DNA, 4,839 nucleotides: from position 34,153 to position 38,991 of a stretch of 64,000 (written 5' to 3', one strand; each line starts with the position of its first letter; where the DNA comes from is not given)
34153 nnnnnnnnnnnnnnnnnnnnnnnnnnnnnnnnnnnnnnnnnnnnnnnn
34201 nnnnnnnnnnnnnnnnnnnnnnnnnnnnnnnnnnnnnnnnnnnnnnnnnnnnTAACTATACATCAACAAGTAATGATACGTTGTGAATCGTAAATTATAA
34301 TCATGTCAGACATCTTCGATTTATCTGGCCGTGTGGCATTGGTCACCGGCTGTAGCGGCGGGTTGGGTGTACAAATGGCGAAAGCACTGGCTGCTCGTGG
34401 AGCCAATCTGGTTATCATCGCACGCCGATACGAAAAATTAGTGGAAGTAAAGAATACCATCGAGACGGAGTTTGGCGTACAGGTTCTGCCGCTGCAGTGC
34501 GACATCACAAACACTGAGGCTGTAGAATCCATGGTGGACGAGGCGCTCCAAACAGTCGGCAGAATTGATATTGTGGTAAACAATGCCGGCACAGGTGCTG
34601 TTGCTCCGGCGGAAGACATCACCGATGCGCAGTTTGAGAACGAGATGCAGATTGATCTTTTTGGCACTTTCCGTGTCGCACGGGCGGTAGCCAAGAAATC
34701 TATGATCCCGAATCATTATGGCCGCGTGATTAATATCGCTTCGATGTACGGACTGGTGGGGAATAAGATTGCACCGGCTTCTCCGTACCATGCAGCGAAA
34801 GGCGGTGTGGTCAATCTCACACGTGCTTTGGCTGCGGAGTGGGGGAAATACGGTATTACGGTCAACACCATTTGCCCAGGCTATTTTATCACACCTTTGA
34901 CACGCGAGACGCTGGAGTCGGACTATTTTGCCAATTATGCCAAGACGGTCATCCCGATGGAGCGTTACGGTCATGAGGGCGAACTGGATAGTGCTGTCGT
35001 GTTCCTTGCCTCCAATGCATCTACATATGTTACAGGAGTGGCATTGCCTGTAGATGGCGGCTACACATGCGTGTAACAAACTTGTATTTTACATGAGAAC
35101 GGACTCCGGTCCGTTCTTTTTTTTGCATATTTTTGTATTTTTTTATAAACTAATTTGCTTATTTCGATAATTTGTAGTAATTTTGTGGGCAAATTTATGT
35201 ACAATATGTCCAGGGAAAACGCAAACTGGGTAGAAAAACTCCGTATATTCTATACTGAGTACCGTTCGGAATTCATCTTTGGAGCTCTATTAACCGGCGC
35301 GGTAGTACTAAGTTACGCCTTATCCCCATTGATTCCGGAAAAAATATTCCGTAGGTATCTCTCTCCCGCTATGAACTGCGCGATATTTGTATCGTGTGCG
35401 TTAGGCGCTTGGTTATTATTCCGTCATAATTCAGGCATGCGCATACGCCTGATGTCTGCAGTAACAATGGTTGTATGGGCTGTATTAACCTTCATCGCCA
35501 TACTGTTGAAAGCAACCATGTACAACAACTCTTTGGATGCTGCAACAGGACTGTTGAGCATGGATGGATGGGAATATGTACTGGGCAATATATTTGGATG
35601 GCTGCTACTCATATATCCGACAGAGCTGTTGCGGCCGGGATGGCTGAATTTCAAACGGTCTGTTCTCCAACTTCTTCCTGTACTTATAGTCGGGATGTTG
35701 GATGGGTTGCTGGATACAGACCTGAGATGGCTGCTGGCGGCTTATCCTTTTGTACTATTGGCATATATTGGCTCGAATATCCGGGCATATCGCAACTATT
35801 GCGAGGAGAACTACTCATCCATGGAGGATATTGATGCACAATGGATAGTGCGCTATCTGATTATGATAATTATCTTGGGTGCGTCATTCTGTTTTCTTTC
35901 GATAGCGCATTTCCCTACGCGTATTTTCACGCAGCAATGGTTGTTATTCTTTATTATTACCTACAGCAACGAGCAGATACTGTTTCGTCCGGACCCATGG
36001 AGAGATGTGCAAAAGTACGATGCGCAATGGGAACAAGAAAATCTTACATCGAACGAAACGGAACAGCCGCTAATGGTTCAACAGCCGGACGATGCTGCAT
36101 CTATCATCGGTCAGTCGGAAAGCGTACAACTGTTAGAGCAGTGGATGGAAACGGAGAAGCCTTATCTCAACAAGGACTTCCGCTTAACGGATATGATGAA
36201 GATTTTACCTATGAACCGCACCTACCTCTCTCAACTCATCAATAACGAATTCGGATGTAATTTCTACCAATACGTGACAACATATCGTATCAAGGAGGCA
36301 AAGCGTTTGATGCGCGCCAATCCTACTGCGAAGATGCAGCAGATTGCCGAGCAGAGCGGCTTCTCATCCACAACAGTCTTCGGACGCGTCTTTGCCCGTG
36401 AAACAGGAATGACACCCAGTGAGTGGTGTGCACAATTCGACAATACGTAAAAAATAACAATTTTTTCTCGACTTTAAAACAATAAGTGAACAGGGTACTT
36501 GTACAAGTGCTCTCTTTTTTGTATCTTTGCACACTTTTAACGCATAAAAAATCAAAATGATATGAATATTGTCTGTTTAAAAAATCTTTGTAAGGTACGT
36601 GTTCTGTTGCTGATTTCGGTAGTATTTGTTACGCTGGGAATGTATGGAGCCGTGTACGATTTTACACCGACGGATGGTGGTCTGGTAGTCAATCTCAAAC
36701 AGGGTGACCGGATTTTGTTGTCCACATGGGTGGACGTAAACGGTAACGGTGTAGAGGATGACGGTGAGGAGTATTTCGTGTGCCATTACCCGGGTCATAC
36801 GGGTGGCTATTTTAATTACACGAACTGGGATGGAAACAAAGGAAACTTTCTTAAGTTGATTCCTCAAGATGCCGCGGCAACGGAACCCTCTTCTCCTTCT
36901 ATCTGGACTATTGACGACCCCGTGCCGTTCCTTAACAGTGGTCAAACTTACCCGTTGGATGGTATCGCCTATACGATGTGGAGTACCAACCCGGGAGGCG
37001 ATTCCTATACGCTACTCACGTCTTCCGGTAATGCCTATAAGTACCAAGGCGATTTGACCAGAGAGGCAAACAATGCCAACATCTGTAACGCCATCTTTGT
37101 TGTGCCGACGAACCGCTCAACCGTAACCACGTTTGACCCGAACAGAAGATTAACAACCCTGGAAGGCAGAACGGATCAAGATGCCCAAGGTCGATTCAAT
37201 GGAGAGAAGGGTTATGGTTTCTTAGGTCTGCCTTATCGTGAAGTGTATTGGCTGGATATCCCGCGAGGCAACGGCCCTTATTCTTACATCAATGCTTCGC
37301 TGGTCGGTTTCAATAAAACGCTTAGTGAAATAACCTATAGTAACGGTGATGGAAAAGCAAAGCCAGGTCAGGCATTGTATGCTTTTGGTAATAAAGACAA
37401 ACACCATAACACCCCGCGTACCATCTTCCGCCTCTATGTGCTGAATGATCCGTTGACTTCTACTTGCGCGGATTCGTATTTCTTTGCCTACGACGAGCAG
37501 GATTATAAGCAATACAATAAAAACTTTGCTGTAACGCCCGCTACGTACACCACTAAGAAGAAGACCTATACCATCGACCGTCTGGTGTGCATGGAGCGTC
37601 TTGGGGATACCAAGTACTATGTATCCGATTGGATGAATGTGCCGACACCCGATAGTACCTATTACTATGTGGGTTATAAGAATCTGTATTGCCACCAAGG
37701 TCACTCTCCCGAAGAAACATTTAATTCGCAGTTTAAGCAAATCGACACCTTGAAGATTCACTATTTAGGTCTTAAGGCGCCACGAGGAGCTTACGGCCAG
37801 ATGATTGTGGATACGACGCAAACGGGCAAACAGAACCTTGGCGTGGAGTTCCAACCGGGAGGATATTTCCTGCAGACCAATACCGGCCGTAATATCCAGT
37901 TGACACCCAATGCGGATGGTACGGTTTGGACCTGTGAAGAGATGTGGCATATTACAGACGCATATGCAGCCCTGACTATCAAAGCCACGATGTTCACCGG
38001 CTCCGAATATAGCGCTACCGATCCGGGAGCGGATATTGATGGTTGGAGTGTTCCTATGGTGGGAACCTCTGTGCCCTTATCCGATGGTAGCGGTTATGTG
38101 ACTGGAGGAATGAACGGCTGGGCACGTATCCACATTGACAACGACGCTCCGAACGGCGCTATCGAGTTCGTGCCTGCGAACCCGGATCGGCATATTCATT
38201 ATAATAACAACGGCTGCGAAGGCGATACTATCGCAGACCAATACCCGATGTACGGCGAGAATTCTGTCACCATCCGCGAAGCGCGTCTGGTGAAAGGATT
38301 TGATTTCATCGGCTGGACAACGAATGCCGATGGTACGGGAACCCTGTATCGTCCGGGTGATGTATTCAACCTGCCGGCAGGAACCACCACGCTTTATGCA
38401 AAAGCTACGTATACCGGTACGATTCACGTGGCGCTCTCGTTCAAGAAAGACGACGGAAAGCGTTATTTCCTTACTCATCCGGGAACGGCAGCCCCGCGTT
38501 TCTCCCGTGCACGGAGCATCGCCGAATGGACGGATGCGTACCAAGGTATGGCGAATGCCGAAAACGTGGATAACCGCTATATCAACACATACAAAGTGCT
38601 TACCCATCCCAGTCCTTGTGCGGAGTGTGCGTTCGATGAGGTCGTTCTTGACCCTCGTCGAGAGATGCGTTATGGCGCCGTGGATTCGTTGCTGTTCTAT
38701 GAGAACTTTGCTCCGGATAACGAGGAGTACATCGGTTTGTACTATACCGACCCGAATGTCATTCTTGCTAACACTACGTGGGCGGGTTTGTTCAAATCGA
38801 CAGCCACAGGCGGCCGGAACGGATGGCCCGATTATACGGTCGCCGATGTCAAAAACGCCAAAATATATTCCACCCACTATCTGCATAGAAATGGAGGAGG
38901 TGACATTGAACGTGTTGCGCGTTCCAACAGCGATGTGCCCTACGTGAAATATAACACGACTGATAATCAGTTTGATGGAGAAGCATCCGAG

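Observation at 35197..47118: Self-contained locus: membrane AraC regulator, a 3,351-aa secreted giant protein and an anchored mini-protein, function unassigned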

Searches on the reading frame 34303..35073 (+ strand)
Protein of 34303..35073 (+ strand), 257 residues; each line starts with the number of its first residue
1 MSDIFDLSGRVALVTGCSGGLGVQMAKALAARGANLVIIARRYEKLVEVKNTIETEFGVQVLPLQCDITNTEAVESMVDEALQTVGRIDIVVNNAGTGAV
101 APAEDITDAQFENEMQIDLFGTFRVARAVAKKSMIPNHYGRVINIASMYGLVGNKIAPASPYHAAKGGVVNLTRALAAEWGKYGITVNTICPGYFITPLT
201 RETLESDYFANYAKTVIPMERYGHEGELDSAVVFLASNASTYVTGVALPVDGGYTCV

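Call 58: search_protein_families(library=pfam, proteins=[window:34303-35073:+], max_evalue=0.001)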
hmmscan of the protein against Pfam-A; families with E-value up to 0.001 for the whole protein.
window:34303-35073:+ (257 aa): 8 families
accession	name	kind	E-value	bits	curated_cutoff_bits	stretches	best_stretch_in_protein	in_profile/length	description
PF13561.12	adh_short_C2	-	7.4e-59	199.6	27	1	19-255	6-236/236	Enoyl-(Acyl carrier protein) reductase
PF00106.31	adh_short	-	1.9e-55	187.9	26.6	1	10-204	1-191/195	short chain dehydrogenase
PF08659.16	KR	-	1.6e-17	64.4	22.6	1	12-165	3-152/180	KR domain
PF01370.27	Epimerase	-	2e-10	40.9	20.9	1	12-185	1-165/240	NAD dependent epimerase/dehydratase family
PF16363.11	GDP_Man_Dehyd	-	1.2e-07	32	27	1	13-183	1-174/332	GDP-mannose 4,6 dehydratase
PF04321.23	RmlD_sub_bind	-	8.3e-06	25.5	27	1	13-132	4-92/287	RmlD substrate binding domain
PF13439.12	Glyco_transf_4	-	0.00089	19.8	28.5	0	24-98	10-84/170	Glycosyltransferase Family 4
PF02719.21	Polysacc_synt_2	-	0.00089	19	20.2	0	13-129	2-115/293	Polysaccharide biosynthesis protein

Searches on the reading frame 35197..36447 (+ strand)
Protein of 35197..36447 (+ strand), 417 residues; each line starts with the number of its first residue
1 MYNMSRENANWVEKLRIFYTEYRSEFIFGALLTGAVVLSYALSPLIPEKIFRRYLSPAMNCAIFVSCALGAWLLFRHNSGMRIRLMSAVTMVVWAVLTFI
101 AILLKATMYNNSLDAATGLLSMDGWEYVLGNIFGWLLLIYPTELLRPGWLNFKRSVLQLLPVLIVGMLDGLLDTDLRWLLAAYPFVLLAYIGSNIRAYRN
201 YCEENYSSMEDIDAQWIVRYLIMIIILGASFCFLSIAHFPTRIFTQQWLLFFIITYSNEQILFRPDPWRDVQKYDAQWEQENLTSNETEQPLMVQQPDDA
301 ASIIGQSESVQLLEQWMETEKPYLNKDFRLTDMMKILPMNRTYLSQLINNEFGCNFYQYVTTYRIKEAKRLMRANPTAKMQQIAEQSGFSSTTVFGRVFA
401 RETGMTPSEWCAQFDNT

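Call 6: search_protein_families(library=pfam, proteins=[window:35197-36447:+], max_evalue=1)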
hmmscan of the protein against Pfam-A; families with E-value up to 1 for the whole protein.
window:35197-36447:+ (417 aa): 4 families
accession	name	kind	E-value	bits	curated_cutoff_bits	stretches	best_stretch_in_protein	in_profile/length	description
PF12833.13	HTH_18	-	2.3e-19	69.9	33.6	1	335-410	3-77/80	Helix-turn-helix domain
PF00165.29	HTH_AraC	-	8.9e-08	32.5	26.6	1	379-410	10-40/42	Bacterial regulatory helix-turn-helix proteins, AraC family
PF12823.12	DUF3817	-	0.052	14.8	27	1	82-144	3-49/85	Domain of unknown function (DUF3817)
PF13412.12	HTH_24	-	0.11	12.5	21.9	1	371-395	11-35/48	Winged helix-turn-helix DNA-binding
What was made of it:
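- On AraC/XylS regulators: HTH_18 at 69.9 bits (cut-off 33.6) and HTH_AraC at 32.5 bits (cut-off 26.6), aa 335-410 (call 6).
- Closest known: AraC/XylS one-component regulators. Same: It has a C-terminal HTH_18/HTH_AraC DNA-binding domain (call 6) and sits directly upstream of its presumed target, which has a conserved upstream box.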

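Call 7: search_protein_families(library=ncbifam, proteins=[window:35197-36447:+], max_evalue=1)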
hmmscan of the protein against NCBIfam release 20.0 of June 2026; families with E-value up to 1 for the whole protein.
window:35197-36447:+ (417 aa): 29 families (the best 25 are shown)
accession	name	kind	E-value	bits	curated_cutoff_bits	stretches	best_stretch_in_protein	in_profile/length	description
NF047455.1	TF_Staph_AryK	equivalog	3.9e-13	48.5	850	1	322-415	168-260/759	transcriptional regulator AryK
TIGR04094.1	adjacent_YSIRK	equivalog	3.5e-11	42.7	200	1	323-410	297-382/383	YSIRK-targeted surface antigen transcriptional regulator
NF047788.1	TransRegPocR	equivalog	1.4e-10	40.9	500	1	323-412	201-289/296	transcriptional regulator PocR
NF010026.0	PRK13501.1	equivalog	2.1e-10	40.2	363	1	316-414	181-278/290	HTH-type transcriptional activator RhaR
NF007860.0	PRK10572.1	equivalog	8.5e-10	37.9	208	1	319-413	191-284/292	arabinose operon transcriptional regulator AraC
NF010027.0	PRK13502.1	equivalog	1e-08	35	384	1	322-411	187-275/282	HTH-type transcriptional activator RhaR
NF010025.2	PRK13500.1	equivalog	1.1e-08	35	525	1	307-412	172-276/282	HTH-type transcriptional activator RhaR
NF006902.0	PRK09393.1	equivalog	2e-08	33.8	425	1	304-416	213-324/327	transcriptional regulator FtrA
NF049932.1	TranspRegBtr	equivalog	8.7e-08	31.1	900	1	332-410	185-262/531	bacillibactin transport transcriptional regulator Btr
NF049968.1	QhpR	equivalog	1.9e-07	30.5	250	1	353-410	227-283/284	AraC-like transcriptional regulator QhpR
NF033869.1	viru_reg_Rsp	equivalog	1.1e-05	24.1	400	1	324-413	160-248/701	AraC family transcriptional regulator Rsp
NF012144.2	ramA_TF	equivalog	1.2e-05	25.7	180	1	311-411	8-104/108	RamA family antibiotic efflux transcriptional regulator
TIGR02297.1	HpaA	equivalog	2.8e-05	23.5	274.65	1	297-410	172-284/287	4-hydroxyphenylacetate catabolism regulatory protein HpaA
NF007693.0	PRK10371.1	equivalog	8e-05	22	253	1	321-410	208-296/309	transcriptional regulator MelR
NF052534.1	RzbtTranRegRhrA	equivalog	9.4e-05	21.8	500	1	325-410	222-307/312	rhizobactin biosynthesis transcriptional regulator RhrA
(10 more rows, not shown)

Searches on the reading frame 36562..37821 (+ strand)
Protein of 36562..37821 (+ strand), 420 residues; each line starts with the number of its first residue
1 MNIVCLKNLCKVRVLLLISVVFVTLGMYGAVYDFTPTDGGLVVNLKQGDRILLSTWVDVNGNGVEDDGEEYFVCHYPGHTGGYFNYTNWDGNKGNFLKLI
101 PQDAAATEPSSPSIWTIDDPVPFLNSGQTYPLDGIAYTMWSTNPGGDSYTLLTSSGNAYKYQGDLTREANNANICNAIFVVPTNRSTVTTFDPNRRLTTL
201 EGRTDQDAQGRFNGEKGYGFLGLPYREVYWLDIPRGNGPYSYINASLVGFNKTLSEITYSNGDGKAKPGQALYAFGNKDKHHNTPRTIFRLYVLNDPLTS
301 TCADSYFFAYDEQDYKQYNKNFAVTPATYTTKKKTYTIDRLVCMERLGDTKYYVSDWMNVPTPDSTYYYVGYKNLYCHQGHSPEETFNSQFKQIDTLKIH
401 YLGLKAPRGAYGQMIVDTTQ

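Call 12: search_protein_families(library=pfam, proteins=[window:36562-37821:+], max_evalue=1)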
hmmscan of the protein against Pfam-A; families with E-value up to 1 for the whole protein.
window:36562-37821:+ (420 aa): 3 families
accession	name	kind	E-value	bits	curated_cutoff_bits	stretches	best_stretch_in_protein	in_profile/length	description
PF15886.11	CBM39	-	0.12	12.6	25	1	43-78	65-100/107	Carbohydrate binding domain (family 32)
PF00166.26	Cpn10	-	0.15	12.6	21.1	1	43-76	56-86/93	Chaperonin 10 Kd subunit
PF02463.25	SMC_N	-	0.18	11.6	40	1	244-340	16-115/220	RecF/RecN/SMC N terminal domain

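Call 14: search_protein_families(library=ncbifam, proteins=[window:36562-37821:+], max_evalue=10)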
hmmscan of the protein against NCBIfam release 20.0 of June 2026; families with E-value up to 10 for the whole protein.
window:36562-37821:+ (420 aa): 0 families

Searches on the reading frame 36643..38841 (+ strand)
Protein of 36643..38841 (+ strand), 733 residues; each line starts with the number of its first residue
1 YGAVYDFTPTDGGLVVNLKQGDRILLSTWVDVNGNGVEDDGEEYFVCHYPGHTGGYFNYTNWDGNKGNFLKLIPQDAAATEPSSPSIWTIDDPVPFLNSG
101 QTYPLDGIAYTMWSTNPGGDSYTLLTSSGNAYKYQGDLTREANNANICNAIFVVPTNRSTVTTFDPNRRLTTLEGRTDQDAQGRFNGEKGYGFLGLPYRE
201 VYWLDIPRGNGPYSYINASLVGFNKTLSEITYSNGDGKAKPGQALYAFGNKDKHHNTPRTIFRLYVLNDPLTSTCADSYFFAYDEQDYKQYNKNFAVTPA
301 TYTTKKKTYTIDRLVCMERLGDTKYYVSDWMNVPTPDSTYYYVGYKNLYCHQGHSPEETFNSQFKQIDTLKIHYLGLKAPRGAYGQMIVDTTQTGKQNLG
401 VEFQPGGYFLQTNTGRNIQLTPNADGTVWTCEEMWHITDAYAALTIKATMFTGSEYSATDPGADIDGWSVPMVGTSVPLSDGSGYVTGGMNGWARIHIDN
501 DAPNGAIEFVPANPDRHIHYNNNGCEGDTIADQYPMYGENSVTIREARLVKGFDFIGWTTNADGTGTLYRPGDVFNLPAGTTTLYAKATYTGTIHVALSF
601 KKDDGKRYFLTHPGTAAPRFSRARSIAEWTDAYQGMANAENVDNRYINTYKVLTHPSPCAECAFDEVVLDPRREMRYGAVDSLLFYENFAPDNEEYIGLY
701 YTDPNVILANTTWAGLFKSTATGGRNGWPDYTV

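Call 27: search_solved_structures(query=A1, max_evalue=5)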
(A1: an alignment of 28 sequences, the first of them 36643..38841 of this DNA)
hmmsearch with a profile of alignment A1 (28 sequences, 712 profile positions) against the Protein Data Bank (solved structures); distinct sequences matched with E-value up to 5: 5.
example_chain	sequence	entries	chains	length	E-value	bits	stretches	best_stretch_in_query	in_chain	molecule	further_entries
7cud_A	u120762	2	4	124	0.0052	18.4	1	429-503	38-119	Amino acid ABC transporter substrate-binding protein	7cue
6dkq_A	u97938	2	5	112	0.12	13.9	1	429-498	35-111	Heme-binding protein Shr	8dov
5d5p_A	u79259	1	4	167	0.19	13.2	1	92-153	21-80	HcgB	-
4pq8_A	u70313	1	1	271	0.88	11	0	346-408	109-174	DESIGNED PROTEIN OR465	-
2daj_A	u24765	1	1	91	2.6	9.5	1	149-199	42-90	KIAA0977 protein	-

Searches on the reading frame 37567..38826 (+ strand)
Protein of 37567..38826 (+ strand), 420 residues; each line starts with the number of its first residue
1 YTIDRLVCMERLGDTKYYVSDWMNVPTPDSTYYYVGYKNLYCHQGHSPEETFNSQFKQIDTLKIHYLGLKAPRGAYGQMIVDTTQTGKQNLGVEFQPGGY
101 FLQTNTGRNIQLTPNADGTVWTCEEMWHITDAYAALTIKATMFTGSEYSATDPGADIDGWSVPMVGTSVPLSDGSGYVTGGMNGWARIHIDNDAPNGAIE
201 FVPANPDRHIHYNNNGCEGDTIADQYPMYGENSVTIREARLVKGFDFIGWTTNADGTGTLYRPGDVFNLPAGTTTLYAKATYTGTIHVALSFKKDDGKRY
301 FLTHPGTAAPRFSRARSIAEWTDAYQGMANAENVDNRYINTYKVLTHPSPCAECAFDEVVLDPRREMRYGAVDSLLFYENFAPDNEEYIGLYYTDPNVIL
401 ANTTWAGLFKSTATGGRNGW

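Call 12: search_protein_families(library=pfam, proteins=[window:37567-38826:+], max_evalue=1)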
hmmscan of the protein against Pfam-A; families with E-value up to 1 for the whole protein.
window:37567-38826:+ (420 aa): 1 family
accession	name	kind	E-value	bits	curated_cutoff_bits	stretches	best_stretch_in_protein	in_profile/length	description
PF09479.16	Flg_new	-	3.7e-06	27.4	27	1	210-279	3-65/65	Listeria-Bacteroides repeat domain (List_Bact_rpt)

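Call 14: search_protein_families(library=ncbifam, proteins=[window:37567-38826:+], max_evalue=10)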
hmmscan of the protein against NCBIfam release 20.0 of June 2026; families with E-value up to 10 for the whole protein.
window:37567-38826:+ (420 aa): 1 family
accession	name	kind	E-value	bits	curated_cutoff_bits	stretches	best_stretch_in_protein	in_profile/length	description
TIGR02543.1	List_Bact_rpt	repeat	0.16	12.3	20.95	1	243-279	4-39/44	TIGR02543 family repeat protein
